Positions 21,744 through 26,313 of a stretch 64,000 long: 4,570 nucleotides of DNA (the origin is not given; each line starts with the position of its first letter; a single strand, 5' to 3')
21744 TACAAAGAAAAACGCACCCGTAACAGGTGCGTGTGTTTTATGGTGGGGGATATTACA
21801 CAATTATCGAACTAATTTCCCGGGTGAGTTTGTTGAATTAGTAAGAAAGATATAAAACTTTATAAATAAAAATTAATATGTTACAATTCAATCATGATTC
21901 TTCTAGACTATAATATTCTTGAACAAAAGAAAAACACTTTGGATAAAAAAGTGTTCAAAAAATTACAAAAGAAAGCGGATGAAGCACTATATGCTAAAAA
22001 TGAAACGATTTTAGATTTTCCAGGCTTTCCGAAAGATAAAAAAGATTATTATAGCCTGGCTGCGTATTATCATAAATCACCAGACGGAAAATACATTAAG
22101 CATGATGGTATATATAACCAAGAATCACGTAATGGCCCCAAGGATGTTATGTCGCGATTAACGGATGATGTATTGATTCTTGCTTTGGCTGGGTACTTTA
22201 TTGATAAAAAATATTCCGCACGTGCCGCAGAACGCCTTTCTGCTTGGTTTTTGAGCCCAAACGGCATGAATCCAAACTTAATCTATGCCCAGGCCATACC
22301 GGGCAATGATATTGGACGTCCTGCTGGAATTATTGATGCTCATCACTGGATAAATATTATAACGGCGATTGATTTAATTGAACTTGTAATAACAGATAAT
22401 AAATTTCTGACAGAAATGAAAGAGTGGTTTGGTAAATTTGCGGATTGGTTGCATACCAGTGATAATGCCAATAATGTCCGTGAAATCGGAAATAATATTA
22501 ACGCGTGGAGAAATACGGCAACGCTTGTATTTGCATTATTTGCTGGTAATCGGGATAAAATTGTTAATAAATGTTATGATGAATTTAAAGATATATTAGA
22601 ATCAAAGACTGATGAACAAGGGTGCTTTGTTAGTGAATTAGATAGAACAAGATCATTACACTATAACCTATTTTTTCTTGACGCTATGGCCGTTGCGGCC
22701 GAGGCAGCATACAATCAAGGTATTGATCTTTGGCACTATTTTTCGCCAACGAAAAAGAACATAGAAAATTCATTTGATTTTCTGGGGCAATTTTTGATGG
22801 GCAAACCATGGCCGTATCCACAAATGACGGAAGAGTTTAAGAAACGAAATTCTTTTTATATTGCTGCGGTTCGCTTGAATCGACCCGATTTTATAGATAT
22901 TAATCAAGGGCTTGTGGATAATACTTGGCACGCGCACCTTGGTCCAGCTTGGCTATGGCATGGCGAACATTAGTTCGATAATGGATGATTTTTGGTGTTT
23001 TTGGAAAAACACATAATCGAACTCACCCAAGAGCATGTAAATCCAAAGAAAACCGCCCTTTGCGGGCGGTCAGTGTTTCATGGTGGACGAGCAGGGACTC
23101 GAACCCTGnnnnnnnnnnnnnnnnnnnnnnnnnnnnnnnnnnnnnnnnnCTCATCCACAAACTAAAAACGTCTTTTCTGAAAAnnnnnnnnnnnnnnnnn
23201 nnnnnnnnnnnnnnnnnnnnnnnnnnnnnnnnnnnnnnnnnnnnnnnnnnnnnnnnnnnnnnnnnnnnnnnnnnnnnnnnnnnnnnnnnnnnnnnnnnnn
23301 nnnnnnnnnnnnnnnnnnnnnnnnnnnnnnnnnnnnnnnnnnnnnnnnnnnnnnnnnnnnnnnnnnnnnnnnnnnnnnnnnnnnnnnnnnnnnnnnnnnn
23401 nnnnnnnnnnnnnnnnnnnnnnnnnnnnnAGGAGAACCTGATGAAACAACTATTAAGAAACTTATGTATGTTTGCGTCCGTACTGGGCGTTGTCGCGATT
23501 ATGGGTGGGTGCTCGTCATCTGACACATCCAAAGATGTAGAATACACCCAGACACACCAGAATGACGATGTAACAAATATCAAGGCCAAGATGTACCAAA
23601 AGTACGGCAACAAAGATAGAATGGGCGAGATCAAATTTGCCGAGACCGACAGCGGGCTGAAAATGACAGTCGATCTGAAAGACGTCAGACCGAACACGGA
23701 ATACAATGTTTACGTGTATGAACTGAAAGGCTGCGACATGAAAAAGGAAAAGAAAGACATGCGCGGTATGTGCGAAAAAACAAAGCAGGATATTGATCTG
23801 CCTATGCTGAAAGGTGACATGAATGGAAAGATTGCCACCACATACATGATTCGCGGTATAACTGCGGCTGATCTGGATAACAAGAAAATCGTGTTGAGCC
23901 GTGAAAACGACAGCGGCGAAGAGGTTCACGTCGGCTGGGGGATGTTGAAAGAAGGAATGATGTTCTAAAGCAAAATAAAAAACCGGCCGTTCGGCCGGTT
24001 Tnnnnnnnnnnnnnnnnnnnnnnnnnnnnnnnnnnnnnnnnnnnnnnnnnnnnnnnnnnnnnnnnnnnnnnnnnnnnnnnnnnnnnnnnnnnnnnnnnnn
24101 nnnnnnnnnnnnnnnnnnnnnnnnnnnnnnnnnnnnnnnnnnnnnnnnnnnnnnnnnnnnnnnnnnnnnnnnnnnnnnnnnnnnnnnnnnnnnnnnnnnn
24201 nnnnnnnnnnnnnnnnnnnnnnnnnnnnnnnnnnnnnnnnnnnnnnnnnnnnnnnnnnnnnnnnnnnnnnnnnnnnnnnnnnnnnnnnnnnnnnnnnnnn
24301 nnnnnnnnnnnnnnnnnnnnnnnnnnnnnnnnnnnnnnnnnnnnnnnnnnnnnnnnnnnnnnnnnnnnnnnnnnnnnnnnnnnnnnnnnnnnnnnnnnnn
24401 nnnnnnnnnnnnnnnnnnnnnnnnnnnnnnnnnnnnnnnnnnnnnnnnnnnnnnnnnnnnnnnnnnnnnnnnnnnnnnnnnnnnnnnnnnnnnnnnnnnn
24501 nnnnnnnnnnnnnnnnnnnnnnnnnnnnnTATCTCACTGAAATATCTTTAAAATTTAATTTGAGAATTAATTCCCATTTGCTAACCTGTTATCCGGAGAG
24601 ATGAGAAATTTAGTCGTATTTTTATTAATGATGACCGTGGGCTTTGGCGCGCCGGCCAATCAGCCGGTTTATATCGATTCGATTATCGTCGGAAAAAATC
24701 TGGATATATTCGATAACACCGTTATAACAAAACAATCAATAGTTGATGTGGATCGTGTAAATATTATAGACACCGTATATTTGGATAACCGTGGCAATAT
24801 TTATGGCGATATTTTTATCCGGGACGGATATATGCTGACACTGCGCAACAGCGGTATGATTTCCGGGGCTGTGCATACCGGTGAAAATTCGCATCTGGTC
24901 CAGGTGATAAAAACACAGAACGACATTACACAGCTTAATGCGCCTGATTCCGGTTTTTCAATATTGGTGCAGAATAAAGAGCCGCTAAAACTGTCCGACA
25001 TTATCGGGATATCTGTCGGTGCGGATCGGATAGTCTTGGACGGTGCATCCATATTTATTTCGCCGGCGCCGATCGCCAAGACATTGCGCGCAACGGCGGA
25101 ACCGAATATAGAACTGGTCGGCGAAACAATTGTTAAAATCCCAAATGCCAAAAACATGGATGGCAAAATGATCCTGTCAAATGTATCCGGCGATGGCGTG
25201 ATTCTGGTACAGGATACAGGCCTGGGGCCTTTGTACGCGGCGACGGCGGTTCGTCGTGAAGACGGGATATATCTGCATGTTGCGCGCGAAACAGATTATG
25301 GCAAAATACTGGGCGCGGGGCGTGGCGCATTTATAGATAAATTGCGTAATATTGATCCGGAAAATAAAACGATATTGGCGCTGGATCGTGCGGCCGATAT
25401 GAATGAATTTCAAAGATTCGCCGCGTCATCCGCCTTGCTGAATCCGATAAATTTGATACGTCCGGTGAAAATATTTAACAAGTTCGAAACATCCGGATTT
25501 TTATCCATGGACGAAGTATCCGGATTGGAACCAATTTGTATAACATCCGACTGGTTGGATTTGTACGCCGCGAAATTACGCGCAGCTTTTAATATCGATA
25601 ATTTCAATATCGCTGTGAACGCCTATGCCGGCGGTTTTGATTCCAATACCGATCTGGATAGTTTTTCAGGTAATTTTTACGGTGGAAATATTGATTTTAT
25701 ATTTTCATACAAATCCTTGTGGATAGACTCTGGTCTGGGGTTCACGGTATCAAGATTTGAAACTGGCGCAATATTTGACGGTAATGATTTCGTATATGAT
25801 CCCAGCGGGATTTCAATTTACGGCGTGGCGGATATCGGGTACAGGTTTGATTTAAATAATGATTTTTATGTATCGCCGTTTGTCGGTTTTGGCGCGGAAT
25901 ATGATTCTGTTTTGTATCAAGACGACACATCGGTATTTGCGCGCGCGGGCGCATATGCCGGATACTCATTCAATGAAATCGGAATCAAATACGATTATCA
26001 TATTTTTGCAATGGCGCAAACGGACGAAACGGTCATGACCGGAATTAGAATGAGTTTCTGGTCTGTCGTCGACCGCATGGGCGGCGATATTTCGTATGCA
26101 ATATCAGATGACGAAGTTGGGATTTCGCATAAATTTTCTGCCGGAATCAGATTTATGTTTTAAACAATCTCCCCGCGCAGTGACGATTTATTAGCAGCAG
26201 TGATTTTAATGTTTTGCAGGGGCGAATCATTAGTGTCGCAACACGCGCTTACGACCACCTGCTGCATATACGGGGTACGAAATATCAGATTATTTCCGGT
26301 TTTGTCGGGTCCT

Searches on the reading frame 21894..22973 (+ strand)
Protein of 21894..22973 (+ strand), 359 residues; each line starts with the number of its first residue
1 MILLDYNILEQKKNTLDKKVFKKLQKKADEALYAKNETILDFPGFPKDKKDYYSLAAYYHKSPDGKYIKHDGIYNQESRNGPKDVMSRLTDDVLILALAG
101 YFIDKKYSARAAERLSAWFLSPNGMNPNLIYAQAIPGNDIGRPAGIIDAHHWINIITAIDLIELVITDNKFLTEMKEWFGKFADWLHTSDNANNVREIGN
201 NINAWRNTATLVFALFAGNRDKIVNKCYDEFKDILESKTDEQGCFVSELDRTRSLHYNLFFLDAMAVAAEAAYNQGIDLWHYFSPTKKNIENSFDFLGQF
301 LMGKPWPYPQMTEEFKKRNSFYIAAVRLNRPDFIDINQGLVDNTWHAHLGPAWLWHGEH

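Call 7: search_protein_families(library=pfam, proteins=[window:21894-22973:+], max_evalue=0.01)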
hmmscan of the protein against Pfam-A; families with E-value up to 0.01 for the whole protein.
window:21894-22973:+ (359 aa): 1 family
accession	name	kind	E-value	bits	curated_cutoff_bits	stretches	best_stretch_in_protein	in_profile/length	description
PF05426.18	Alginate_lyase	-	3.5e-50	171.5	22.2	1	47-300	13-268/275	Alginate lyase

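Call 13: find_encoding_contigs(protein=window:21894-22973:+, flank=10000, max_places=10)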
Protein window:21894-22973:+ (359 aa): 1 contig read that carries it; 1 place shown.
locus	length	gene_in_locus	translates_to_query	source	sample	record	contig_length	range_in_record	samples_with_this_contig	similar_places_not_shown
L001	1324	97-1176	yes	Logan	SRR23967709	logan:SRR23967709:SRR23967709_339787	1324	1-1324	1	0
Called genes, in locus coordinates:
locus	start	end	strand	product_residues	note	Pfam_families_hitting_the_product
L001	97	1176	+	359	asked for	PF05426:Alginate_lyase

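Call 15: find_homologous_proteins(query=window:21894-22973:+)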
Query window:21894-22973:+ (359 aa): 43 proteins with E <= 0.001 among 4849 candidates.
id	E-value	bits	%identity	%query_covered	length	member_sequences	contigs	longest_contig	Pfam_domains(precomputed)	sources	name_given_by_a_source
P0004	4.0e-248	841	100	100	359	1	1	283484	PF05426.19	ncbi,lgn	-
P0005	1.7e-162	559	69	99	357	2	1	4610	PF05426.19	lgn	-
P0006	4.5e-94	334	47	99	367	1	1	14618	PF05426.19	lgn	-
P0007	4.6e-93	330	48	95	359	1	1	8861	PF05426.19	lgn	-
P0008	2.5e-89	318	44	99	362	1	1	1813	PF05426.19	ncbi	-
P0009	2.5e-82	295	44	92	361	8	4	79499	PF05426.19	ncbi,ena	-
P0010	9.4e-76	273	47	75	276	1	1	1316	PF05426.19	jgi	-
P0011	8.1e-68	247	44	72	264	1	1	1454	PF05426.19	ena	-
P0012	1.9e-47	180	36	94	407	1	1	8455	PF05426.19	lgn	-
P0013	1.8e-44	171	34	91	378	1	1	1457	PF05426.19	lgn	-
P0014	4.6e-44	169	36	86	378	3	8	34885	PF05426.19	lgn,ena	-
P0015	1.4e-43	168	35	91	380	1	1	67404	PF05426.19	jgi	jgi:Alginate lyase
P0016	1.4e-43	168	34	92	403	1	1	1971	PF05426.19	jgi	jgi:hypothetical protein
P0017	5.0e-39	153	36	77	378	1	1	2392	PF05426.19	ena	-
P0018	8.1e-37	145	32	89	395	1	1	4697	PF05426.19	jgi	jgi:hypothetical protein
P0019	3.3e-36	143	33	85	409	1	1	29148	PF05426.19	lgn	-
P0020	5.8e-36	143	36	68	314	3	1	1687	PF05426.19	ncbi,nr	ncbi:MAG TPA: alginate lyase family protein, partial [Lacipirellulaceae bacterium]|nr:alginate lyase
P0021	2.8e-35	140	34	87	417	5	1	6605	PF05426.19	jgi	jgi:hypothetical protein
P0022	3.2e-35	140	33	79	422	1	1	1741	PF05426.19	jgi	jgi:Alginate lyase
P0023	4.1e-35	140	34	84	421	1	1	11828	PF05426.19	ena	-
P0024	5.8e-35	139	32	87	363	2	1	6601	PF05426.19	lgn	-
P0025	8.0e-35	139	29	81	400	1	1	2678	PF05426.19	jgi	jgi:hypothetical protein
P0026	7.8e-34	136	30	88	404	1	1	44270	PF05426.19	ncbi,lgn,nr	ncbi:MAG: alginate lyase family protein [candidate division KSB1 bacterium]|nr:alginate lyase family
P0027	1.6e-33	135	31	85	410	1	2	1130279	PF05426.19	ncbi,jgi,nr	ncbi:MAG: Alginate lyase [Rariglobus sp.]|jgi:hypothetical protein|nr:Alginate lyase [Rariglobus sp.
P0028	5.7e-33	133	29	89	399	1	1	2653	PF05426.19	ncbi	ncbi:MAG TPA: alginate lyase family protein [Lacipirellula sp.]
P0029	7.5e-33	132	29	93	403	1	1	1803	PF05426.19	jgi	jgi:hypothetical protein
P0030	1.7e-32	131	32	82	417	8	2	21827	PF05426.19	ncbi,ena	-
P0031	2.1e-32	131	32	85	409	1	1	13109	PF05426.19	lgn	-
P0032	5.7e-32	129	31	80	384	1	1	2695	PF05426.19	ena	-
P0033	4.5e-31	126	29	93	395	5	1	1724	PF05426.19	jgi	jgi:hypothetical protein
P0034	7.7e-30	122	34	77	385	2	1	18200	PF05426.19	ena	-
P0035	8.5e-30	122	32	82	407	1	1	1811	PF05426.19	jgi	jgi:hypothetical protein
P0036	1.5e-29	121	33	85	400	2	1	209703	PF05426.19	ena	-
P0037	2.6e-29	121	29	91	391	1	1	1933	PF05426.19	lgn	-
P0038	1.1e-28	119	31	85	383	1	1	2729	PF05426.19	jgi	jgi:hypothetical protein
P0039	3.2e-28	117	29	86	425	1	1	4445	PF05426.19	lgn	-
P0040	6.6e-28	116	32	69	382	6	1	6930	PF05426.19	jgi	-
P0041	3.9e-27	113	33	76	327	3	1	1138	PF05426.19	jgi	jgi:hypothetical protein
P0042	6.2e-27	113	31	82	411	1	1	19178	PF05426.19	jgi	jgi:hypothetical protein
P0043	3.1e-26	111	32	82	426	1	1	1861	PF05426.19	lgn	-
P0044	7.7e-25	106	27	93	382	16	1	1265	PF05426.19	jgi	jgi:hypothetical protein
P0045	1.1e-23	102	29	82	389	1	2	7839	PF05426.19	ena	-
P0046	1.0e-19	89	31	82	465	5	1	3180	PF05426.19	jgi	jgi:hypothetical protein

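Call 18: find_encoding_contigs(protein=P0005, flank=10000, max_places=4)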
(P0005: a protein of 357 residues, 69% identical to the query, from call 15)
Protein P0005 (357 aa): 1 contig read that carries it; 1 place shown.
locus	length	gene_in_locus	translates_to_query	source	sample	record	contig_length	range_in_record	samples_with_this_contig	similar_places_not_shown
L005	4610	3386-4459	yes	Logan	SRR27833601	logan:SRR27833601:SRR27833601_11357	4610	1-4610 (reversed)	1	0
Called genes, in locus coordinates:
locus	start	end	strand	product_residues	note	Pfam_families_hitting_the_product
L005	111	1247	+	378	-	PF13173:AAA_14, PF13635:DUF4143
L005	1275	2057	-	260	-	-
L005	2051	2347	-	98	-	PF00589:Phage_integrase (weak)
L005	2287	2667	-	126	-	PF00589:Phage_integrase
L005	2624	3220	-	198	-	-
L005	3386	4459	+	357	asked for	PF05426:Alginate_lyase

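Call 47: find_encoding_contigs(protein=P0006, flank=6000, max_places=3)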
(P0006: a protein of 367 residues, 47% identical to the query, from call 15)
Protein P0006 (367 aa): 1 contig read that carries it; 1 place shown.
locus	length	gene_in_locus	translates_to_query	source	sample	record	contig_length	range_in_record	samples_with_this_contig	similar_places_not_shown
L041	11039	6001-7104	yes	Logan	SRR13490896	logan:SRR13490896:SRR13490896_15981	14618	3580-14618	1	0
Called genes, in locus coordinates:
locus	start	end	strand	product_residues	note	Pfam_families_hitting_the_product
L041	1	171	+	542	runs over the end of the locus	PF03717:PBP_dimer, PF00905:Transpeptidase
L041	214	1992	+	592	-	PF01368:DHH, PF02272:DHHA1, PF17768:RecJ_OB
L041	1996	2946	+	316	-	PF01368:DHH, PF02272:DHHA1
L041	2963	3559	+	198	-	PF03548:LolA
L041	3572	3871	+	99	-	-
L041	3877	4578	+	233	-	PF00902:TatC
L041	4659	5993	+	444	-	PF01476:LysM, PF01551:Peptidase_M23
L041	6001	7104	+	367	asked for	PF05426:Alginate_lyase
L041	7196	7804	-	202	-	-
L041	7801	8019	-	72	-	-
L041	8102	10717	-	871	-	PF00690:Cation_ATPase_N, PF00122:E1-E2_ATPase, PF00702:Hydrolase, PF13246:Cation_ATPase, PF00689:Cation_ATPase_C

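Call 48: find_encoding_contigs(protein=P0007, flank=6000, max_places=3)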
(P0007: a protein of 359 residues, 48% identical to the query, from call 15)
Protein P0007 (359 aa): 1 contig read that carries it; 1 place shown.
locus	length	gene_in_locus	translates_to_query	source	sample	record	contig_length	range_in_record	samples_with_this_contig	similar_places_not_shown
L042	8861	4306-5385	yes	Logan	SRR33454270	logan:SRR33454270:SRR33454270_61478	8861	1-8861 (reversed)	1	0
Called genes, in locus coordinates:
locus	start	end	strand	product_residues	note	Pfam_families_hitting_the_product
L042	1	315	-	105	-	?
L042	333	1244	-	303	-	PF14352:DUF4402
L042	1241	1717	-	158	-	PF14352:DUF4402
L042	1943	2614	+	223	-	-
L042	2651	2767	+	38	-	-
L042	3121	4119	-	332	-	PF00535:Glycos_transf_2, PF10111:Glyco_tranf_2_2 (weak)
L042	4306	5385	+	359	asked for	PF05426:Alginate_lyase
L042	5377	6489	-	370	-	PF07690:MFS_1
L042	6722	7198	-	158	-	-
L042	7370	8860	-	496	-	?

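Call 49: find_encoding_contigs(protein=P0009, flank=6000, max_places=4)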
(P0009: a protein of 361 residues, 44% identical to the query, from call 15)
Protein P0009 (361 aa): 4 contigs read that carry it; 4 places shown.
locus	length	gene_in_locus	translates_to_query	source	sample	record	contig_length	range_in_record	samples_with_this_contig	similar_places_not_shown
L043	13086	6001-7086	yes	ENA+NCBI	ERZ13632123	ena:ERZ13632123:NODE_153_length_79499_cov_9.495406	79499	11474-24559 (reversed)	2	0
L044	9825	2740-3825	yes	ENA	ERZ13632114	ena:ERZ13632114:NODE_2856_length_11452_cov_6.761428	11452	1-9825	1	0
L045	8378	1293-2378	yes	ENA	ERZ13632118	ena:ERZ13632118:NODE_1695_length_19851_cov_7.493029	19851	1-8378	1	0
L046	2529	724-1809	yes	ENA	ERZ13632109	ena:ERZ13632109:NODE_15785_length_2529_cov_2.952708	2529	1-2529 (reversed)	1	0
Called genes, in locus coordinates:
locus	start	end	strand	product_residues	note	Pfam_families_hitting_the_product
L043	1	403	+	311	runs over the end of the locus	PF00056:Ldh_1_N, PF03435:Sacchrp_dh_NADP (faint), PF03807:F420_oxidored, PF02866:Ldh_1_C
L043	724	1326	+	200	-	-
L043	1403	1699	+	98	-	PF14542:Acetyltransf_CG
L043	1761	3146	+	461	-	PF01564:Spermine_synth (weak)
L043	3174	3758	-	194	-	PF00081:Sod_Fe_N, PF02777:Sod_Fe_C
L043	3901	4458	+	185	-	PF00462:Glutaredoxin (weak)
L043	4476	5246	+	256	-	PF02674:Colicin_V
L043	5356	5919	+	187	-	-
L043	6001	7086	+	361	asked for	PF05426:Alginate_lyase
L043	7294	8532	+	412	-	PF01136:Peptidase_U32, PF16325:Peptidase_U32_C (weak)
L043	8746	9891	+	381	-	-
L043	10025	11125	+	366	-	-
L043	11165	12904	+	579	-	-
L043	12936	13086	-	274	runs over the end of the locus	PF01553:Acyltransferase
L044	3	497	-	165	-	?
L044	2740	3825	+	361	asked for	PF05426:Alginate_lyase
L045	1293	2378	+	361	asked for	PF05426:Alginate_lyase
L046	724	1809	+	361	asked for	PF05426:Alginate_lyase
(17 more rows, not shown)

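Call 72: search_protein_families(library=phrogs, proteins=[P0004], max_evalue=0.01)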
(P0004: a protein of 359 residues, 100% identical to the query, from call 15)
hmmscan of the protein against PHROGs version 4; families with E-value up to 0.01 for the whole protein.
P0004 (359 aa): 1 family
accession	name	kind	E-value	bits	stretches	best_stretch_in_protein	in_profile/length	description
phrog_6508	-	unknown function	0.0002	22.7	1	166-234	33-98/126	-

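Call 73: search_protein_families(library=padloc, proteins=[P0004], max_evalue=0.01)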
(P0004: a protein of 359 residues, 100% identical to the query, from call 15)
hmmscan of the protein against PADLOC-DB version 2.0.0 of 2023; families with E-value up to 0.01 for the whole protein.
P0004 (359 aa): 0 families

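Call 90: search_solved_structures(query=P0004, max_evalue=0.001)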
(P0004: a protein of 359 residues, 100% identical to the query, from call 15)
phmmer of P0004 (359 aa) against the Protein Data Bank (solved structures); distinct sequences matched with E-value up to 0.001: 7.
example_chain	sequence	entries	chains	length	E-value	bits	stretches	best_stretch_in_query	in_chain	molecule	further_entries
3nfv_A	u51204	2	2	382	4.5e-35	124.7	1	14-335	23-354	alginate lyase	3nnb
8bdq_A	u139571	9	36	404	1.4e-27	100.1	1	43-335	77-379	Alginate lyase family protein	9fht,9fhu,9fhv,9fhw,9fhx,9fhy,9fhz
9fi5_A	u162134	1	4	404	4.9e-27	98.3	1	43-335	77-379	Alginate lyase family protein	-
9fi0_A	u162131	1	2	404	6.8e-27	97.8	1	43-335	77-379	Alginate lyase family protein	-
9fi3_A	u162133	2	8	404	7.2e-27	97.7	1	43-335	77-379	Alginate lyase family protein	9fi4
9fi1_A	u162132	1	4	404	1.3e-26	96.8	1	43-335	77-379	Alginate lyase family protein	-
9fi6_A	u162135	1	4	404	1.6e-26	96.6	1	43-335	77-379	Alginate lyase family protein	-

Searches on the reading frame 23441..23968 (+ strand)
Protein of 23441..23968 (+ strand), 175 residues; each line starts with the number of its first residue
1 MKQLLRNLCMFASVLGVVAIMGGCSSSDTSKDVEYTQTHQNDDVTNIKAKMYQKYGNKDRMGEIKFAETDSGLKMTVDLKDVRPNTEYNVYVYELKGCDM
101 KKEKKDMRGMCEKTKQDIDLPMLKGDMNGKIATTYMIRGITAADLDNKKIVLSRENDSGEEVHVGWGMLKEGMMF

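Call 7: search_protein_families(library=pfam, proteins=[window:23441-23968:+], max_evalue=0.01)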
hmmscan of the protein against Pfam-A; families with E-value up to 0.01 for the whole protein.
window:23441-23968:+ (175 aa): 1 family
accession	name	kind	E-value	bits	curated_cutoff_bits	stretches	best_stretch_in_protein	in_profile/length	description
PF00041.27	fn3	-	0.0096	16.5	25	0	29-98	14-72/84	Fibronectin type III domain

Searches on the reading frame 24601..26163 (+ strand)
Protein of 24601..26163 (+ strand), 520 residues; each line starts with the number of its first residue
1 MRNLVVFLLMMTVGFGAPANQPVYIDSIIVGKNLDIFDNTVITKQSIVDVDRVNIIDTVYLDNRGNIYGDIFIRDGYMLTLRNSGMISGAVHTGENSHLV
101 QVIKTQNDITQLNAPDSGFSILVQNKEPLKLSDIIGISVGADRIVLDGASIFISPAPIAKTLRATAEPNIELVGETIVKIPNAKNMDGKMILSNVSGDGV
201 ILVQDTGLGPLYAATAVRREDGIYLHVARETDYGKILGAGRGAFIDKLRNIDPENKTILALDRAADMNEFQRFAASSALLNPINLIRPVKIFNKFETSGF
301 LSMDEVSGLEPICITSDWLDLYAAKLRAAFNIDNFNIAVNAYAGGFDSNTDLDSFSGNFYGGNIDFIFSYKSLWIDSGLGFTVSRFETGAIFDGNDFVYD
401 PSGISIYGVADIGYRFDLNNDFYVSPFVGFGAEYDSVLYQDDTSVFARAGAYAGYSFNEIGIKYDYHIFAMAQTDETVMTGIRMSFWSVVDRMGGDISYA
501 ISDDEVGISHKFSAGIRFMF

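Call 40: search_protein_families(library=pfam, proteins=[window:24601-26163:+], max_evalue=0.001)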
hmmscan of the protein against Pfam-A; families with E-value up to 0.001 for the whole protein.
window:24601-26163:+ (520 aa): 1 family
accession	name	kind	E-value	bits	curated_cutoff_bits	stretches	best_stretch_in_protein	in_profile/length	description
PF03797.25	Autotransporter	-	0.00013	22.3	26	0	339-432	55-144/255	Autotransporter beta-domain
